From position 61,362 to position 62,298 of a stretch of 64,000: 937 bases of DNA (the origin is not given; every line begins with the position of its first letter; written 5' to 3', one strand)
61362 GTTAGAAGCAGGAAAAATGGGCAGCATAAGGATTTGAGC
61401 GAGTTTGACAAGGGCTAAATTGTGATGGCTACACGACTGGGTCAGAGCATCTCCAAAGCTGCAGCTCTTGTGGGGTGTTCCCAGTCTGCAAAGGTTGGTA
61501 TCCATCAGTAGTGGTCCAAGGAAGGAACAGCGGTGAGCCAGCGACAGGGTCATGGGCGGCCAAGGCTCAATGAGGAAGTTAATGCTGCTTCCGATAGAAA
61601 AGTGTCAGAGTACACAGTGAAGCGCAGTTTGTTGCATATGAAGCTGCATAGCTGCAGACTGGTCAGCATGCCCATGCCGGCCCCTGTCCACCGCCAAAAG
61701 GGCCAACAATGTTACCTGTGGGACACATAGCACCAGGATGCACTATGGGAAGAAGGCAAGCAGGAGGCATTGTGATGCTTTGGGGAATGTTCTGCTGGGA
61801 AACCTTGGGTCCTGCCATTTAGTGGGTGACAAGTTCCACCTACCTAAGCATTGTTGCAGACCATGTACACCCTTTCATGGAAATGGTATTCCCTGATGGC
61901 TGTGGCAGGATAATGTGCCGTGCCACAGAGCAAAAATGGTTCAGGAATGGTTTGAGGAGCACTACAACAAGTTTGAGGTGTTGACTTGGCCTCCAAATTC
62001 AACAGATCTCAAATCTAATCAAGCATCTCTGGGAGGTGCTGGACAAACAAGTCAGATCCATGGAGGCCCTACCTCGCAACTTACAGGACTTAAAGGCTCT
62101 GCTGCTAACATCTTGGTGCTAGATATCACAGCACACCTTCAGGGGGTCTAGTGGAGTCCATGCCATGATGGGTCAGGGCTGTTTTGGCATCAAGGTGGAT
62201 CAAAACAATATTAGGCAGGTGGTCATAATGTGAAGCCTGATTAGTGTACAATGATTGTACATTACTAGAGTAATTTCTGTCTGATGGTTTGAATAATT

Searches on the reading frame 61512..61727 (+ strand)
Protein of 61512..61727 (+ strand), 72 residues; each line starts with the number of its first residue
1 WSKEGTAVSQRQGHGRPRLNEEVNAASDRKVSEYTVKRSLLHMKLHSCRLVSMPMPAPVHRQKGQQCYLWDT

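Call 42: search_protein_families(library=pfam, proteins=[window:61512-61727:+], max_evalue=5)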
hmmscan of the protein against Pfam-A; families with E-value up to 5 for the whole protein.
window:61512-61727:+ (72 aa): 1 family
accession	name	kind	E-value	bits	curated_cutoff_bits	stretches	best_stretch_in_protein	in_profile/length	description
PF01498.24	HTH_Tnp_Tc3_2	-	0.0038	17.9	31.5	1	17-63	17-62/72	Transposase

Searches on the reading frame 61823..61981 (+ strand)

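Call 42: search_protein_families(library=pfam, proteins=[window:61823-61981:+], max_evalue=5)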
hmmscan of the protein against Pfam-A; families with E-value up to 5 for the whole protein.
window:61823-61981:+ (53 aa): 1 family
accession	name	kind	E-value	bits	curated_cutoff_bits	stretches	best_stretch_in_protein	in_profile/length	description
PF24212.1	DUF7433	-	0.089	12.9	24.2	1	21-52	18-48/51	Family of unknown function (DUF7433)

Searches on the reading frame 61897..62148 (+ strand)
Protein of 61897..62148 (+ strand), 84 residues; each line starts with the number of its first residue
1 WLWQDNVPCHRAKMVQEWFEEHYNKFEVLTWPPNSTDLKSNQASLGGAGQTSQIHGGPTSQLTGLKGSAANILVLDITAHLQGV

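Call 42: search_protein_families(library=pfam, proteins=[window:61897-62148:+], max_evalue=5)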
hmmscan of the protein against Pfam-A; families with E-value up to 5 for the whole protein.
window:61897-62148:+ (84 aa): 1 family
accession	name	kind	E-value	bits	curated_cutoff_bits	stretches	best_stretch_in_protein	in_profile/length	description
PF13358.12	DDE_3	-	0.00011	22.5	28.6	1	5-38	86-119/146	DDE superfamily endonuclease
